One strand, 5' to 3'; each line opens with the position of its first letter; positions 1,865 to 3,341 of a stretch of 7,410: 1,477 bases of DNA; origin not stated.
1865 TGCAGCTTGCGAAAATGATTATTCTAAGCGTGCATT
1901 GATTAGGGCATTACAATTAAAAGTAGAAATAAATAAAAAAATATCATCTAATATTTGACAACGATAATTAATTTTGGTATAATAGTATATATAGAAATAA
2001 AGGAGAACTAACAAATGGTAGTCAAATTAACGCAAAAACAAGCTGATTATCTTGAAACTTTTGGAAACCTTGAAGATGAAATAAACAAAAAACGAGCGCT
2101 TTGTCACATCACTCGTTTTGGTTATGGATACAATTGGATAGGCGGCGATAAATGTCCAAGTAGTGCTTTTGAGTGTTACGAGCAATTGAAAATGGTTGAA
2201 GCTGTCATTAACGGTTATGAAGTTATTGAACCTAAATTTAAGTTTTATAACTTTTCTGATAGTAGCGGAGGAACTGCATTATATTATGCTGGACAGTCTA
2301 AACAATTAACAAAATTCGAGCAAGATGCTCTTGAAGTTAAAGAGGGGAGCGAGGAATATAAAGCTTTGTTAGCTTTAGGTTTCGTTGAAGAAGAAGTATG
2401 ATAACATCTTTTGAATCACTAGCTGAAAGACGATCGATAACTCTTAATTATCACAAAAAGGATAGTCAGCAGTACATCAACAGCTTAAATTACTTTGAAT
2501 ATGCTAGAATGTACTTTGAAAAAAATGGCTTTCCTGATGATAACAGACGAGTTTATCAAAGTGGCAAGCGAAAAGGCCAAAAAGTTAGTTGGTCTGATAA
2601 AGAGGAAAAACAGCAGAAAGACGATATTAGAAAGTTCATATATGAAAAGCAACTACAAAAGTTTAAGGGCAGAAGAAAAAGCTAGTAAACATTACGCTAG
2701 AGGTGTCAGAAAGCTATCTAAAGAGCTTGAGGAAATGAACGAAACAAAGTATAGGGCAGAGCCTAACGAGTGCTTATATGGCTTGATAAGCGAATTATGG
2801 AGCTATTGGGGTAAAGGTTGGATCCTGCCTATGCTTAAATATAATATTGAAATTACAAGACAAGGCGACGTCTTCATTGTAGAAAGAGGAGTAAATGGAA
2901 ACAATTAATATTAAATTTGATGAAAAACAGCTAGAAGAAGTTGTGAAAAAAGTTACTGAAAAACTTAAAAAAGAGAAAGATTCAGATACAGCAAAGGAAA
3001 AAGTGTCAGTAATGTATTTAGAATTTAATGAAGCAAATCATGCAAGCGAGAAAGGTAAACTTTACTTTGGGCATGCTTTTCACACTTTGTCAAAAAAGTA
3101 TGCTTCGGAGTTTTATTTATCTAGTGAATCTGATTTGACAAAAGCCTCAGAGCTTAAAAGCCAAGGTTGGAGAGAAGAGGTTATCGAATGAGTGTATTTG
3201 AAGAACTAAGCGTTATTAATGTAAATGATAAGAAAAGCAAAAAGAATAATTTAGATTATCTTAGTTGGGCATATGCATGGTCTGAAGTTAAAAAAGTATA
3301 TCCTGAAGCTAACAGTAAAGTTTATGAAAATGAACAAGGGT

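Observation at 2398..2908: Two long-overlapping ORFs in different frames around an A7 tract: possible frameshift or split gene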

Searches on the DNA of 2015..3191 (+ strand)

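Call 3: search_dna_similar(query=window:2015-3191:+, collection=phages, mode=near, max_rows=30)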
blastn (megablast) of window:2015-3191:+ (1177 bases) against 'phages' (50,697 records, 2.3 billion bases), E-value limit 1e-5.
Records with a match: 362; places in all: 362; records where one place covers at least 80% of the query: 86.
Best place of each record, by identity: >=99% 43; 95-99% 20; 90-95% 46; 80-90% 249; 60-80% 4.
By first word of the organism name: Lactococcus 359; Skunavirus 3.
By host as written in the record: Lactococcus lactis 229; - 29; Lactococcus lactis subsp. cremoris CA-49 27; Lactococcus lactis subsp. lactis bv. diacetylactis 13; Lactococcus lactis IL1403 11; Lactococcus lactis SMQ-404 10; Lactococcus lactis subsp. cremoris 6; Lactococcus lactis subsp. lactis Il1403 5; and 14 more.
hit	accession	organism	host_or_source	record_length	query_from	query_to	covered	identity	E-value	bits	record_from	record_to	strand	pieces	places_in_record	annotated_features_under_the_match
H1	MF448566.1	Lactococcus phage 63302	Lactococcus lactis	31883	1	1177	100%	99.8%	0e+0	2163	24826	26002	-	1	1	hypothetical protein (x2) | putative HNH endonuclease | Sak protein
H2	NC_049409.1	Lactococcus phage 63302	Lactococcus lactis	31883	1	1177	100%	99.8%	0e+0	2163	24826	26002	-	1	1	hypothetical protein (x2) | putative HNH endonuclease | Sak-like ssDNA annealing protein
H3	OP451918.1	Lactococcus phage BM19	Lactococcus lactis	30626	1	1177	100%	99.7%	0e+0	2152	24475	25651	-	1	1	hypothetical protein (x4) | SaK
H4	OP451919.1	Lactococcus phage BM21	Lactococcus lactis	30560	1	1177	100%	99.7%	0e+0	2152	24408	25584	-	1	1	hypothetical protein (x4) | SaK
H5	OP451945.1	Lactococcus phage MoD3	Lactococcus lactis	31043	1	1177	100%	99.7%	0e+0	2152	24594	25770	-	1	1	hypothetical protein (x4) | SaK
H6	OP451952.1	Lactococcus phage RM10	Lactococcus lactis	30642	1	1177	100%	99.7%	0e+0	2152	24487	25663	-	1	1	hypothetical protein (x4) | SaK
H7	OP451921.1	Lactococcus phage CB30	Lactococcus lactis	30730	1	1177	100%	99.6%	0e+0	2146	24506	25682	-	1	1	hypothetical protein (x4) | SaK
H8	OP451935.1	Lactococcus phage JG6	Lactococcus lactis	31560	1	1177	100%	99.6%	0e+0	2146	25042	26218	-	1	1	hypothetical protein (x4) | HNH endonuclease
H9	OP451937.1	Lactococcus phage JG8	Lactococcus lactis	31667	1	1177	100%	99.6%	0e+0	2146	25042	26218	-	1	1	hypothetical protein (x4) | HNH endonuclease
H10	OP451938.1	Lactococcus phage JS2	Lactococcus lactis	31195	1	1177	100%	99.6%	0e+0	2146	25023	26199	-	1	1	hypothetical protein (x4) | HNH endonuclease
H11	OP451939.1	Lactococcus phage JS3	Lactococcus lactis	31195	1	1177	100%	99.6%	0e+0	2146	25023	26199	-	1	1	hypothetical protein (x4) | HNH endonuclease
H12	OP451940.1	Lactococcus phage JS4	Lactococcus lactis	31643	1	1177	100%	99.6%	0e+0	2146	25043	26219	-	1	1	hypothetical protein (x4) | HNH endonuclease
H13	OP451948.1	Lactococcus phage RH13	Lactococcus lactis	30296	1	1177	100%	99.6%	0e+0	2146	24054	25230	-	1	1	hypothetical protein (x4) | SaK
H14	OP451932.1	Lactococcus phage JeB4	Lactococcus lactis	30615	1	1177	100%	99.5%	0e+0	2141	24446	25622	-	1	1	hypothetical protein (x4) | SaK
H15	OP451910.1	Lactococcus phage AL30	Lactococcus lactis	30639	1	1177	100%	99.4%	0e+0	2135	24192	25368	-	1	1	hypothetical protein (x4) | SaK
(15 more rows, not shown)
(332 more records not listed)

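Call 5: get_annotated_region(hit=H2, flank=3000)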
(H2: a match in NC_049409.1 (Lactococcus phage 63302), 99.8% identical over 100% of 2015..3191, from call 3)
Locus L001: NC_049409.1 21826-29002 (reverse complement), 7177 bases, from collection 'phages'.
description: Lactococcus phage 63302, complete genome.
organism: Lactococcus phage 63302 (NCBI taxid 2029670)
taxonomy: Viruses; Duplodnaviria; Heunggongvirae; Uroviricota; Caudoviricetes; Skunavirus; Skunavirus sv63302
host: Lactococcus lactis; source: dairy products; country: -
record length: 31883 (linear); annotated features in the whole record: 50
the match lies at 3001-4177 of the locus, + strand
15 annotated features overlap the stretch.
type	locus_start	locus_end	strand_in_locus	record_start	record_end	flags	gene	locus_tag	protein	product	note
CDS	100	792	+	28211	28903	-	-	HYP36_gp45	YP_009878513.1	hypothetical protein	-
CDS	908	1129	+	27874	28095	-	-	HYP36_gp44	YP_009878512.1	hypothetical protein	-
CDS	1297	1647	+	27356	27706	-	-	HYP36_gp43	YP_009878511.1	HNH endonuclease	-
CDS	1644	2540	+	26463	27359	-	-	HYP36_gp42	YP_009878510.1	AAA family ATPase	-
CDS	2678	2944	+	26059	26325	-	-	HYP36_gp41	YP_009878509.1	hypothetical protein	-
CDS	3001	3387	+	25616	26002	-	-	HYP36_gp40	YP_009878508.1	hypothetical protein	-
CDS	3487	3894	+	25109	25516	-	-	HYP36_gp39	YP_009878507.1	hypothetical protein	-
CDS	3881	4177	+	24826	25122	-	-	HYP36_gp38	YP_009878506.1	putative HNH endonuclease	-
CDS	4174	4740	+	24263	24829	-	-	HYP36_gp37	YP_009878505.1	Sak-like ssDNA annealing protein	-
CDS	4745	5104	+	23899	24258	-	-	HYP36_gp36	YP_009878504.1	single strand DNA binding protein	-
CDS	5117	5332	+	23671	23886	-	-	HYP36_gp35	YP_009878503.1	hypothetical protein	-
CDS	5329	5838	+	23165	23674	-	-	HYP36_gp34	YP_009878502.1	hypothetical protein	-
CDS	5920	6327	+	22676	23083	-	-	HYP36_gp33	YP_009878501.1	hypothetical protein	-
CDS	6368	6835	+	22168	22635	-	-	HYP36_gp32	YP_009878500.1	HNH endonuclease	-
CDS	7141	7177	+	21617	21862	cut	-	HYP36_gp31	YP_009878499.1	DNA methyltransferase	-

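Call 6: get_annotated_region(hit=H3, flank=1000)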
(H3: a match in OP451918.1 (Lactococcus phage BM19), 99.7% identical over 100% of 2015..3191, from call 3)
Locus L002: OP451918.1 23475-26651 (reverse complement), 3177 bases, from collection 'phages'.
description: Lactococcus phage BM19, complete genome.
organism: Lactococcus phage BM19 (NCBI taxid 2980038)
taxonomy: Viruses
host: Lactococcus lactis; source: cheese plant; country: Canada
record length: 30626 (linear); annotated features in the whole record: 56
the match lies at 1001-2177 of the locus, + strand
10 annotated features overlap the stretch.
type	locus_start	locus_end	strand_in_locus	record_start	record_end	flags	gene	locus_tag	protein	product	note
CDS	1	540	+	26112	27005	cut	-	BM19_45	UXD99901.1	DNA polymerase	-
CDS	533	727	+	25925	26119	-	-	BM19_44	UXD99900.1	hypothetical protein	-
CDS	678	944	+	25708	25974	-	-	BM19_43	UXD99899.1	hypothetical protein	-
CDS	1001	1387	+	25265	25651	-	-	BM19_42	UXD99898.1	hypothetical protein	-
CDS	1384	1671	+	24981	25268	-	-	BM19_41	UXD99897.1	hypothetical protein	-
CDS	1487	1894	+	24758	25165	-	-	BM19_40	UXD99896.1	hypothetical protein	-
CDS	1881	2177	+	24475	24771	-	-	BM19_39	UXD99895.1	hypothetical protein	-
CDS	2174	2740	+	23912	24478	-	-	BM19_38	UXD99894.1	SaK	-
CDS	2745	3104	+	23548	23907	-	-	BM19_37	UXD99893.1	ssDNA binding protein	-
CDS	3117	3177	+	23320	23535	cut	-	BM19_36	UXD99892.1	hypothetical protein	-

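Call 7: search_dna_similar(query=window:2398-2908:+, collection=phages, mode=distant, max_rows=60, rows=spread)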
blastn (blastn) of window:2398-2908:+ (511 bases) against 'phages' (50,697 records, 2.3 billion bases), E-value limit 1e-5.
Records with a match: 377; places in all: 378; records where one place covers at least 80% of the query: 372.
Best place of each record, by identity: >=99% 47; 95-99% 19; 90-95% 80; 80-90% 231.
By first word of the organism name: Lactococcus 374; Skunavirus 3.
By host as written in the record: Lactococcus lactis 229; Lactococcus lactis subsp. cremoris CA-49 42; - 29; Lactococcus lactis subsp. lactis bv. diacetylactis 13; Lactococcus lactis IL1403 11; Lactococcus lactis SMQ-404 10; Lactococcus lactis subsp. cremoris 6; Lactococcus lactis subsp. lactis Il1403 5; and 14 more.
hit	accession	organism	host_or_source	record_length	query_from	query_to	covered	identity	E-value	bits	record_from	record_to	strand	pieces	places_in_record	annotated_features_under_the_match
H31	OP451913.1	Lactococcus phage BM1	Lactococcus lactis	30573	1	511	100%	100.0%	0e+0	922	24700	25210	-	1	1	hypothetical protein (x4)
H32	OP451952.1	Lactococcus phage RM10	Lactococcus lactis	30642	1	511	100%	100.0%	0e+0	922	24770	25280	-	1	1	hypothetical protein (x4)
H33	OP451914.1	Lactococcus phage BM3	Lactococcus lactis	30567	1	511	100%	99.8%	0e+0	918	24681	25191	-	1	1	hypothetical protein (x4)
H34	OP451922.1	Lactococcus phage DM7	Lactococcus lactis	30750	1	511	100%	99.8%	0e+0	918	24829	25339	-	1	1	hypothetical protein (x4)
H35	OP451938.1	Lactococcus phage JS2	Lactococcus lactis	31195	1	511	100%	99.8%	0e+0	918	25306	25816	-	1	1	hypothetical protein (x4)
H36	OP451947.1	Lactococcus phage MoD5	Lactococcus lactis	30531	1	511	100%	99.8%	0e+0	918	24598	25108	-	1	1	hypothetical protein (x4)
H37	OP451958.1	Lactococcus phage RMP6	Lactococcus lactis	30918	1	511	100%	99.8%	0e+0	918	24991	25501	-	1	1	hypothetical protein (x4)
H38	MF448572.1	Lactococcus phage 96603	Lactococcus lactis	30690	1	511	100%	97.8%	0e+0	873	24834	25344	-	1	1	hypothetical protein (x2) | putative HNH endonuclease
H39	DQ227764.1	Lactococcus virus jj50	-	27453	1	493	96%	99.2%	0e+0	872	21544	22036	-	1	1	hypothetical protein (x3)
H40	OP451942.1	Lactococcus phage MLD12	Lactococcus lactis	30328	2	511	100%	95.9%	0e+0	826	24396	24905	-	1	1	hypothetical protein (x4)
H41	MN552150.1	Lactococcus phage P4565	Lactococcus lactis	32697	1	511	100%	93.2%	0e+0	765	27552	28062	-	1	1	hypothetical protein (x2)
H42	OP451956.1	Lactococcus phage RMP4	Lactococcus lactis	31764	2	500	98%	95.2%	0e+0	792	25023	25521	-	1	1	hypothetical protein (x3) | HNH endonuclease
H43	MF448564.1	Lactococcus phage 62601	Lactococcus lactis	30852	1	511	100%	92.0%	0e+0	737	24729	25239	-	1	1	hypothetical protein (x2) | putative HNH endonuclease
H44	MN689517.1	Lactococcus phage CHPC361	Lactococcus lactis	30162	1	511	100%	91.8%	0e+0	733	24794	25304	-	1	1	hypothetical protein (x2)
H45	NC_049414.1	Lactococcus phage 96403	Lactococcus lactis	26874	1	500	98%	93.8%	0e+0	763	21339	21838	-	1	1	hypothetical protein (x2) | HNH endonuclease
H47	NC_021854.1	Lactococcus phage jm3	-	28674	1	511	100%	91.0%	0e+0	715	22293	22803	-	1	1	hypothetical protein (x3)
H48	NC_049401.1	Lactococcus phage 38503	Lactococcus lactis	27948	1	511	100%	89.8%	0e+0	688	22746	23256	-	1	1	hypothetical protein | HNH endonuclease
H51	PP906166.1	Lactococcus virus P2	Lactococcus cremoris NZ9000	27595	1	493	96%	92.5%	0e+0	723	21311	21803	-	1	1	hypothetical protein (x3)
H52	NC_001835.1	Lactococcus phage SK1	Lactococcus lactis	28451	1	493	96%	92.5%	0e+0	723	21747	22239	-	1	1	hypothetical protein (x3)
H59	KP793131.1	Lactococcus phage 936 group phage PhiE1127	Lactococcus lactis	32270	1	511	100%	88.5%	0e+0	656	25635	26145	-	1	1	hypothetical protein (x3)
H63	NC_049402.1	Lactococcus phage 38507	Lactococcus lactis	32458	1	511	100%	87.9%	0e+0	643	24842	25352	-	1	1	hypothetical protein | HNH endonuclease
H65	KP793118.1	Lactococcus phage 936 group phage PhiF0139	Lactococcus lactis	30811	1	511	100%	87.5%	1e-179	634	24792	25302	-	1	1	hypothetical protein (x3) | HNH endonuclease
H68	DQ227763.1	Lactococcus phage 712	-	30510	1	493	96%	90.5%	0e+0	678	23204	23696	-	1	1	hypothetical protein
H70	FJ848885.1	Lactococcus phage CB20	Lactococcus lactis SMQ-404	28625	1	500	98%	88.8%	0e+0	650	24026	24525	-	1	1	unknown (x2) | putative HNH endonuclease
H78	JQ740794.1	Lactococcus phage ASCC337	Lactococcus lactis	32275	1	500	98%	87.4%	1e-174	618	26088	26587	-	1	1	hypothetical protein (x3) | putative HNH endonuclease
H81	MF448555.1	Lactococcus phage 16802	Lactococcus lactis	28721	1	500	98%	87.0%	5e-172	609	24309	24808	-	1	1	hypothetical protein | putative HNH endonuclease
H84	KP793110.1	Lactococcus phage 936 group phage Phi43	Lactococcus lactis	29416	1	500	98%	86.0%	2e-165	587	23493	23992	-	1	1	hypothetical protein (x3) | HNH endonuclease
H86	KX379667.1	Lactococcus phage 4R15L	Lactococcus lactis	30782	1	500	98%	85.4%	4e-161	573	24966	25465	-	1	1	hypothetical protein (x2) | HNH endonuclease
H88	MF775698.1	Lactococcus phage LP0903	Lactococcus lactis subsp. cremoris CA-49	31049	1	500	98%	84.8%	2e-157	560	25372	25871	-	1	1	hypothetical protein (x2) | SAK protein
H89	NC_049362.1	Lactococcus phage 936 group phage Phi4.2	Lactococcus lactis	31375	1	500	98%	84.0%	6e-152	542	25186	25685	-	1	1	hypothetical protein (x2) | HNH endonuclease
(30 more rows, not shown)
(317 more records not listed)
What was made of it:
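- Closest known: Lactococcus phage sk1 ORF39. Same: Direct orthologues, 92.5% nucleotide identity over the region (call 7).
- The window is 99.8% identical to phage 63302, and 377 Skunavirus records hold the region (calls 3, 7).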

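Call 8: get_annotated_region(hit=H52, flank=600)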
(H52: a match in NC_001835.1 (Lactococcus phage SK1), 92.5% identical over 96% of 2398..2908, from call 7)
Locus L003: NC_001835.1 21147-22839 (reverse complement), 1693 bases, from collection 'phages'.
description: Lactococcus phage sk1, complete genome.
organism: Lactococcus phage SK1 (NCBI taxid 2905675)
taxonomy: Viruses; Duplodnaviria; Heunggongvirae; Uroviricota; Caudoviricetes; Skunavirus; Skunavirus sk1
host: Lactococcus lactis; source: -; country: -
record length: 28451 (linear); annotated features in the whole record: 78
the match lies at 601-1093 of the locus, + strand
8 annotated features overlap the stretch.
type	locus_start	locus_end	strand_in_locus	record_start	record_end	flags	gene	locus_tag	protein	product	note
CDS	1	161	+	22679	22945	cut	-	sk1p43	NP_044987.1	hypothetical protein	ORF41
regulatory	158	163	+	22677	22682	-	-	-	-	minus_35_signal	early promoter E5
regulatory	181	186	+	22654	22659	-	-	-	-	minus_10_signal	-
CDS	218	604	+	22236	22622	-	-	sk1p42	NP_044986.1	hypothetical protein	ORF40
CDS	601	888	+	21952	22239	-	-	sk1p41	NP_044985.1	hypothetical protein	ORF39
CDS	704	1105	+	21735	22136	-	-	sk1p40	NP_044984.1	hypothetical protein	ORF38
CDS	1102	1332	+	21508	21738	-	-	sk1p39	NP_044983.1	hypothetical protein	ORF37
CDS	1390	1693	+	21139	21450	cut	-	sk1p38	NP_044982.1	hypothetical protein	ORF36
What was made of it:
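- Closest known: Lactococcus phage sk1 ORF39. Same: The position is the same, between ORF40 and the sak/ssb genes and behind early promoter E5 (call 8).
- Closest known: Lactococcus phage sk1 ORF39. Different: The sk1 record annotates the long form of ORF38, which overlaps ORF39 by about 185 nt (call 8).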

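Call 9: get_annotated_region(hit=H51, flank=600)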
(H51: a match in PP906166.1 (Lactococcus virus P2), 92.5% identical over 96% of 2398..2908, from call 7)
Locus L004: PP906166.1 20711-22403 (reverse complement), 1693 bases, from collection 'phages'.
description: Lactococcus virus P2, complete genome.
organism: Lactococcus virus P2 (NCBI taxid 254252)
taxonomy: Viruses; Duplodnaviria; Heunggongvirae; Uroviricota; Caudoviricetes; Skunavirus
host: Lactococcus cremoris NZ9000; source: -; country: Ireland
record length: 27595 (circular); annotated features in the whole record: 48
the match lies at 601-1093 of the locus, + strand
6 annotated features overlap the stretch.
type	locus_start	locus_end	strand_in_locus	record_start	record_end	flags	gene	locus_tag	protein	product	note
CDS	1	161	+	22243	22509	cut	-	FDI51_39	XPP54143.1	hypothetical protein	-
CDS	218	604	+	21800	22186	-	-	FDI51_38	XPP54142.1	hypothetical protein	-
CDS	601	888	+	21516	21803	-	-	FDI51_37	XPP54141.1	hypothetical protein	-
CDS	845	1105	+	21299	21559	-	-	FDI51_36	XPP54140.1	hypothetical protein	-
CDS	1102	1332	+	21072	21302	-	-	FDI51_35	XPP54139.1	hypothetical protein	-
CDS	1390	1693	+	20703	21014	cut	-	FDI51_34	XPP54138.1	hypothetical protein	-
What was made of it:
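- Closest known: Lactococcus phage sk1 ORF39. Same: The recent p2 record PP906166 annotates exactly the structure concluded here: a 288-nt gene A plus a 261-nt gene B starting at the ATG equivalent to 2642 (call 9).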

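Call 10: get_annotated_region(hit=H68, flank=600)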
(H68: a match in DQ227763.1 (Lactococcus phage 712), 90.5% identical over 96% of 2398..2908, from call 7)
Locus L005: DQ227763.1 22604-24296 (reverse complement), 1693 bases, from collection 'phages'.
description: Lactococcus phage 712, complete genome.
organism: Lactococcus phage 712 (NCBI taxid 2892346)
taxonomy: Viruses; Duplodnaviria; Heunggongvirae; Uroviricota; Caudoviricetes; Skunavirus; Skunavirus sv712
host: -; source: -; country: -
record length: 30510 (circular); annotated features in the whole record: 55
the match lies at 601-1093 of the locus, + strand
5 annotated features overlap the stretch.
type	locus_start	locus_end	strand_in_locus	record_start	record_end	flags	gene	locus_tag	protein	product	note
CDS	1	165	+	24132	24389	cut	-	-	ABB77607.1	hypothetical protein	ORF40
CDS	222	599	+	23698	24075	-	-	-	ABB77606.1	hypothetical protein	ORF39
CDS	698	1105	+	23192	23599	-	-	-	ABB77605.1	hypothetical protein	ORF38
CDS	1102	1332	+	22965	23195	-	-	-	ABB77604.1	hypothetical protein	ORF37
CDS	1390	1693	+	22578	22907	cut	-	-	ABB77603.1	hypothetical protein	ORF36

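Call 11: get_annotated_region(hit=H89, flank=600)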
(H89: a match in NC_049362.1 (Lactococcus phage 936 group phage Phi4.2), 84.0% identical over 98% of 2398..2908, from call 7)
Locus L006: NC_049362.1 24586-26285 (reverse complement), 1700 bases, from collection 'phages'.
description: Lactococcus phage 936 group phage Phi4.2, complete genome.
organism: Lactococcus phage 936 group phage Phi4.2 (NCBI taxid 1636566)
taxonomy: Viruses; Duplodnaviria; Heunggongvirae; Uroviricota; Caudoviricetes; Skunavirus; Skunavirus sv42
host: Lactococcus lactis; source: -; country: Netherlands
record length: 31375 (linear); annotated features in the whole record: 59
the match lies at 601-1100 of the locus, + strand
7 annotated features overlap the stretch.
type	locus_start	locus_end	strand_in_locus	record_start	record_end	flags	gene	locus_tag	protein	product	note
CDS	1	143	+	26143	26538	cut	-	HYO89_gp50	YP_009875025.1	HNH endonuclease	-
CDS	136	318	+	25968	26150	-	-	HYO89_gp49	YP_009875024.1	hypothetical protein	-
CDS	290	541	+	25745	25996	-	-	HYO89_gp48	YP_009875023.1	hypothetical protein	-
CDS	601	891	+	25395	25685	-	-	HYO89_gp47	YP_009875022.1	hypothetical protein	-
CDS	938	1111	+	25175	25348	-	-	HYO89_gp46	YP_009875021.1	hypothetical protein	-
CDS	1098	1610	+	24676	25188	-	-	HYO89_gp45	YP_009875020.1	HNH endonuclease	-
CDS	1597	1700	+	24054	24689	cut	-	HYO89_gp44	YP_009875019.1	Sak-like ssDNA annealing protein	-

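Call 12: get_annotated_region(hit=H88, flank=600)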
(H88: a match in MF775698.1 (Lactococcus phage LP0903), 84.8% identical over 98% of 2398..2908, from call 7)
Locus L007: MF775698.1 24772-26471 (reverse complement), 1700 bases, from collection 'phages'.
description: Lactococcus phage LP0903, complete genome.
organism: Lactococcus phage LP0903 (NCBI taxid 2027272)
taxonomy: Viruses; Duplodnaviria; Heunggongvirae; Uroviricota; Caudoviricetes; Skunavirus; Skunavirus LP0903
host: Lactococcus lactis subsp. cremoris CA-49; source: -; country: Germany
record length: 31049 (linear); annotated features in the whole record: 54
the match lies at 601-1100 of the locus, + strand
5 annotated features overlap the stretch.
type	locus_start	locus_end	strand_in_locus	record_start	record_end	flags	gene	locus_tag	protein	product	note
CDS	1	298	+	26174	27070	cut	-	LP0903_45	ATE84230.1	hypothetical protein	-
CDS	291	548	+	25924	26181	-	-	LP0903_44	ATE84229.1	hypothetical protein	-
CDS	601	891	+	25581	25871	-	-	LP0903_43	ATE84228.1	hypothetical protein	-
CDS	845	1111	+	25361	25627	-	-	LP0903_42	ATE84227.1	hypothetical protein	-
CDS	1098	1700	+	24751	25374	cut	-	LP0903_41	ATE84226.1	SAK protein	-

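Call 13: get_annotated_region(hit=H86, flank=600)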
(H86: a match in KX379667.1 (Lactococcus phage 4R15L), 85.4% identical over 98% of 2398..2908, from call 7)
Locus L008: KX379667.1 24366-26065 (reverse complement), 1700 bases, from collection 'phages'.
description: Lactococcus phage 4R15L, complete genome.
organism: Lactococcus phage 4R15L (NCBI taxid 1874590)
taxonomy: Viruses; Duplodnaviria; Heunggongvirae; Uroviricota; Caudoviricetes; Skunavirus
host: Lactococcus lactis; source: -; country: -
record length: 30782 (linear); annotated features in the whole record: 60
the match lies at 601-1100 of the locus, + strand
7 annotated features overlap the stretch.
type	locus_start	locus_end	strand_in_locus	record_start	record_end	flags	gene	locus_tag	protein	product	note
CDS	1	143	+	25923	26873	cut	-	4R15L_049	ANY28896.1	DNA polymerase subunit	-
CDS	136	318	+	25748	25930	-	-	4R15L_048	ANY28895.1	hypothetical protein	-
CDS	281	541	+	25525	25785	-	-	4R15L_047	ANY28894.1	hypothetical protein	-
CDS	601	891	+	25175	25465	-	-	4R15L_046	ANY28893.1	hypothetical protein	-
CDS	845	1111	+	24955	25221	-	-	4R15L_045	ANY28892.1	hypothetical protein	-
CDS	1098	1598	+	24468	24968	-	-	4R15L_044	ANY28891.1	HNH endonuclease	-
CDS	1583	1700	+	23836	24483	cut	-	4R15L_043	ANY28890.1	SAK protein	-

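Call 14: get_annotated_region(hit=H84, flank=600)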
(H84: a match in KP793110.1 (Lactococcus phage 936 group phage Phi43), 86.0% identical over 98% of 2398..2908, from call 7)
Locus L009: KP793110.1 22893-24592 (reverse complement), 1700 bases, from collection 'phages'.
description: Lactococcus phage 936 group phage Phi43, complete genome.
organism: Lactococcus phage 936 group phage Phi43 (NCBI taxid 1636568)
taxonomy: Viruses; Duplodnaviria; Heunggongvirae; Uroviricota; Caudoviricetes; Skunavirus; Skunavirus i0139
host: Lactococcus lactis; source: -; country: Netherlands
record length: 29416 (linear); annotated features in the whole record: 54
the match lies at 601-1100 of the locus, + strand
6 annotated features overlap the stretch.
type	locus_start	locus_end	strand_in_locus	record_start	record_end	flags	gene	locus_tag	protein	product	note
CDS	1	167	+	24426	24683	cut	-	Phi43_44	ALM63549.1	hypothetical protein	-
CDS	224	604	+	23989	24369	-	-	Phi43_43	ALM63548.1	hypothetical protein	-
CDS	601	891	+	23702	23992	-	-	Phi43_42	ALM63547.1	hypothetical protein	-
CDS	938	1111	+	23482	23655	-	-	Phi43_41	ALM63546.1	hypothetical protein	-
CDS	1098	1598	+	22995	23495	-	-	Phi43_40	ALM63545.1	HNH endonuclease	-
CDS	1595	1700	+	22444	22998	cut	-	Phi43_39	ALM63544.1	SAK protein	-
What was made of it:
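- Two records annotate this start (calls 11, 14).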

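Call 15: get_annotated_region(hit=H81, flank=600)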
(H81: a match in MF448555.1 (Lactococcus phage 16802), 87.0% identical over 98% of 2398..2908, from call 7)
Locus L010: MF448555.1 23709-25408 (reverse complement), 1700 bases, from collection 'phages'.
description: Lactococcus phage 16802, complete genome.
organism: Lactococcus phage 16802 (NCBI taxid 2029659)
taxonomy: Viruses; Duplodnaviria; Heunggongvirae; Uroviricota; Caudoviricetes; Skunavirus; Skunavirus sv16802
host: Lactococcus lactis; source: dairy products; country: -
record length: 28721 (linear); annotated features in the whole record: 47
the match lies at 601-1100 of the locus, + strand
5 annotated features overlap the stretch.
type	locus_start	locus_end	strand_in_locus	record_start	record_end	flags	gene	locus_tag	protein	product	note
CDS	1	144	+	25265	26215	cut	-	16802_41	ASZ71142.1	putative DNA polymerase subunit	-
CDS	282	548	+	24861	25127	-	-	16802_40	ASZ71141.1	hypothetical protein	-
CDS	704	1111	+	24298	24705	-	-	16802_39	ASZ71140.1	hypothetical protein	-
CDS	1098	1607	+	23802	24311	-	-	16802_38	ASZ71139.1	putative HNH endonuclease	-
CDS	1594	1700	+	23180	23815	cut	-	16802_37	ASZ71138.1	Sak protein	-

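Call 16: get_annotated_region(hit=H78, flank=600)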
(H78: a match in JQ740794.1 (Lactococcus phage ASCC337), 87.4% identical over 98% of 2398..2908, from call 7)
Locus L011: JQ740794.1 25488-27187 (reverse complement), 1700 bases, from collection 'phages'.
description: Lactococcus Phage ASCC337, complete genome.
organism: Lactococcus phage ASCC337 (NCBI taxid 1165141)
taxonomy: Viruses; Duplodnaviria; Heunggongvirae; Uroviricota; Caudoviricetes; Skunavirus; Skunavirus ASCC273
host: Lactococcus lactis; source: -; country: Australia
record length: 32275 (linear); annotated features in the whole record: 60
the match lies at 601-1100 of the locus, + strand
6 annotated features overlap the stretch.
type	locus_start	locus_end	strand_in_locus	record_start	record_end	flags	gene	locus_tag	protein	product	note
CDS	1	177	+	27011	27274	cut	-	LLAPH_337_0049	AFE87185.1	hypothetical protein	-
CDS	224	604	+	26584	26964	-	-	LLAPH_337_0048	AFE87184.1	hypothetical protein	-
CDS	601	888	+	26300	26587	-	-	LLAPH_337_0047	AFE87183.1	hypothetical protein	-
CDS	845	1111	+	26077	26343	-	-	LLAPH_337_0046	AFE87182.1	hypothetical protein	-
CDS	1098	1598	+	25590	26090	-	-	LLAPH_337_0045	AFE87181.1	putative HNH endonuclease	-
CDS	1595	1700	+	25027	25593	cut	-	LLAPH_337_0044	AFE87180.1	putative sak protein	-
